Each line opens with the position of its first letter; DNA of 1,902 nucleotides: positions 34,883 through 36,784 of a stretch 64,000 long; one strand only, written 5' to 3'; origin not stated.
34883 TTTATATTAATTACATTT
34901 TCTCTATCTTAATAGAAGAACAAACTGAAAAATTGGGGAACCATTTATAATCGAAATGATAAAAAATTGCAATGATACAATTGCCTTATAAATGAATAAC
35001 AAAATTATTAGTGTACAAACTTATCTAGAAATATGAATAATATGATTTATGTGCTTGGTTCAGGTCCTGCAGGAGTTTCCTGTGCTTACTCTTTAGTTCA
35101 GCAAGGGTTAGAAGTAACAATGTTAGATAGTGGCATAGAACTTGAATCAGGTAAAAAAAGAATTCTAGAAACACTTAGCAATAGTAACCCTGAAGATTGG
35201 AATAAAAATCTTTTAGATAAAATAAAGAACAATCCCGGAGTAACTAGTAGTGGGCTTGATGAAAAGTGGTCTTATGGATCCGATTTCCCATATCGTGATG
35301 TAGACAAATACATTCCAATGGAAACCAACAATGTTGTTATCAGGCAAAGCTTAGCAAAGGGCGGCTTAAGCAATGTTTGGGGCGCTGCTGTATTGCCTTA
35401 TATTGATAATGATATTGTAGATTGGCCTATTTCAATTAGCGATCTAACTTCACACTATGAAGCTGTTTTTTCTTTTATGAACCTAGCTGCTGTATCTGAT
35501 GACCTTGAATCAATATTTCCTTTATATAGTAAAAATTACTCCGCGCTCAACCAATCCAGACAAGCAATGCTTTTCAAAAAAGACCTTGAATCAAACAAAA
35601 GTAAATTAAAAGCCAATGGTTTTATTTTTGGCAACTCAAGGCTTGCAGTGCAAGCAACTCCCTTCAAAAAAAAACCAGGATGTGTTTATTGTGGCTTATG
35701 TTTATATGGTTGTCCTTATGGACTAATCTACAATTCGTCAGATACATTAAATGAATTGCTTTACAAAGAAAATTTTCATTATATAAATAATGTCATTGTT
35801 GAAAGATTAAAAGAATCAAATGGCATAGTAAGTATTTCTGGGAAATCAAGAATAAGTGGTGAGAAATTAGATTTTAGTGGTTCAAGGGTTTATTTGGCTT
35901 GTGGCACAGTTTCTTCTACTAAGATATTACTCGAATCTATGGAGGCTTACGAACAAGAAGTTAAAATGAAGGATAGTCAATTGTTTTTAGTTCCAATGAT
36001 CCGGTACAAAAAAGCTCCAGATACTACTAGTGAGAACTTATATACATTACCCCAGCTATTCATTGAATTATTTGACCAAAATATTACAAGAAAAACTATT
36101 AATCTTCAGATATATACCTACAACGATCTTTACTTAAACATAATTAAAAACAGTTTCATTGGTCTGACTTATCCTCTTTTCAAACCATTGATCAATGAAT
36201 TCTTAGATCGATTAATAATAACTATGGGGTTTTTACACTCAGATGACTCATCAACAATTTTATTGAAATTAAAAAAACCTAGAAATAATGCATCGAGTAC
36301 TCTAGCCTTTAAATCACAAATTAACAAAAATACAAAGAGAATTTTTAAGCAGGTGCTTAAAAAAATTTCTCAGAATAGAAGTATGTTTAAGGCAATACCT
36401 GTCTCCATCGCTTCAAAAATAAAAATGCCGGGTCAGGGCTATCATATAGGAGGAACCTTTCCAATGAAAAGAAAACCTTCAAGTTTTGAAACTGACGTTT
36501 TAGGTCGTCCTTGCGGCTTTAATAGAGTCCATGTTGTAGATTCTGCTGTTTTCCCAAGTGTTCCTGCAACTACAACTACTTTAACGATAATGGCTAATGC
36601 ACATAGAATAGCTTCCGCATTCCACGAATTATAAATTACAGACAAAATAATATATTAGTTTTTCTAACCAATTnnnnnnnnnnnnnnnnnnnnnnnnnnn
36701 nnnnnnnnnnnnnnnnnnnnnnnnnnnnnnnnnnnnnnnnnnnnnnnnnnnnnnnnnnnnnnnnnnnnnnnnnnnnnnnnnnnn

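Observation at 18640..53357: ~35 kb island built almost entirely from polyprenyl-phosphate GT2 / GT-C modules plus FG-GAP propellers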

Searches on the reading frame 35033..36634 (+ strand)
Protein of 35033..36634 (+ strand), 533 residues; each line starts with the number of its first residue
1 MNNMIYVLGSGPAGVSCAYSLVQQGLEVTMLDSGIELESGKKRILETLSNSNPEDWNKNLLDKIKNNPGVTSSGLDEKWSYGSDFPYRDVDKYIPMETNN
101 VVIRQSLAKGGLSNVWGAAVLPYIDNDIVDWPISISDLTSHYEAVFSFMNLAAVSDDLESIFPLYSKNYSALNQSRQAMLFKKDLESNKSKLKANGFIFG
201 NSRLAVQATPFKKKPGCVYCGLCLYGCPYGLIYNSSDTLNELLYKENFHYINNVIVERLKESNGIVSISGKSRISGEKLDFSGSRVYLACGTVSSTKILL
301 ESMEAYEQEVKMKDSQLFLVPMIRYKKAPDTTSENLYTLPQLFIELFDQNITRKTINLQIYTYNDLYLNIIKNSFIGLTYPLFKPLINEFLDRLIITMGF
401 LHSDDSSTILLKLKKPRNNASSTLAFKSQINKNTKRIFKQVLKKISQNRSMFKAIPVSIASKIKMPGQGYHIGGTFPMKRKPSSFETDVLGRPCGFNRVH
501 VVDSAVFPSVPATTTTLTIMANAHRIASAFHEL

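Call 4: search_protein_families(library=pfam, proteins=[window:35033-36634:+], max_evalue=0.01)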
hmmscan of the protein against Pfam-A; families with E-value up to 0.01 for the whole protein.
window:35033-36634:+ (533 aa): 6 families
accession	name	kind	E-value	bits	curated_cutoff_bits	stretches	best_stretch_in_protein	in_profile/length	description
PF05199.19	GMC_oxred_C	-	7e-07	30.3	24.6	1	468-523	84-139/139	GMC oxidoreductase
PF07992.20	Pyr_redox_2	-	0.00015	21.7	26.1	1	5-34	3-32/291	Pyridine nucleotide-disulphide oxidoreductase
PF13450.12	NAD_binding_8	-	0.00016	22.3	21.9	1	7-34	1-28/68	NAD(P)-binding Rossmann-like domain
PF00732.25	GMC_oxred_N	-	0.00023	21.5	23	1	196-302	89-200/218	GMC oxidoreductase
PF01266.30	DAO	-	0.0013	18.7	27.9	1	6-34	3-31/353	FAD dependent oxidoreductase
PF03486.20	HI0933_like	-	0.0024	17.8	50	0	5-36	3-34/244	HI0933-like protein Rossmann domain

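Call 8: search_protein_families(library=ncbifam, proteins=[window:35033-36634:+], max_evalue=0.01)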
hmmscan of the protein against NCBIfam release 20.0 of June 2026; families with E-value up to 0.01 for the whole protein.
window:35033-36634:+ (533 aa): 22 families
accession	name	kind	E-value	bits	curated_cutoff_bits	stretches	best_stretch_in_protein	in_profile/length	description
TIGR04542.1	GMC_mycofac_2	equivalog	9.4e-06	24.9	400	0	457-529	360-424/425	mycofactocin system GMC family oxidoreductase MftG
NF049967.1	QhpG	equivalog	9.2e-05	21.5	240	1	5-49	1-48/423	flavin-dependent monooxygenase QhpG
NF009410.0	PRK12771.1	subfamily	0.00012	20.9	516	1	5-34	141-170/566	NAD(P)-binding protein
NF005548.0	PRK07208.1-4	equivalog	0.00051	18.8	389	1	3-33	4-34/488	hypothetical protein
NF038210.1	GMC_mycofac_3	equivalog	0.00057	18.9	300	0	6-46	2-42/418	mycofactocin system GMC family oxidoreductase MftG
TIGR03970.1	mycofact_MftG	equivalog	0.00073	18.6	387.45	0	439-528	393-484/487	mycofactocin dehydrogenase MftG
NF010590.0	PRK13984.1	equivalog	0.001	17.3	946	0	3-33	289-319/611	putative oxidoreductase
NF001933.0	PRK00711.1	subfamily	0.0012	18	383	1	5-33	3-31/429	D-amino acid dehydrogenase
NF006593.0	PRK09126.1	equivalog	0.0013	17.7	420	1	5-33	7-35/393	5-demethoxyubiquinol-8 5-hydroxylase UbiM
NF005560.0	PRK07233.1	equivalog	0.002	17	252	1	4-33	2-31/435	hypothetical protein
TIGR03315.1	Se_ygfK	equivalog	0.0022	15.5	835.3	1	4-33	539-568/1012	putative selenate reductase subunit YgfK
NF005547.0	PRK07208.1-3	equivalog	0.0024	16.7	380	1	4-33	6-35/465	hypothetical protein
TIGR03467.1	HpnE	equivalog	0.0035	16.7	283.05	1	6-34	2-30/430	hydroxysqualene dehydroxylase HpnE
TIGR02032.1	GG-red-SF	subfamily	0.0041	16.8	158.8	1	7-33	5-31/297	geranylgeranyl reductase family protein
TIGR04105.1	FeFe_hydrog_B1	subfamily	0.0058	15.4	450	0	216-239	189-212/462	monomeric [FeFe] hydrogenase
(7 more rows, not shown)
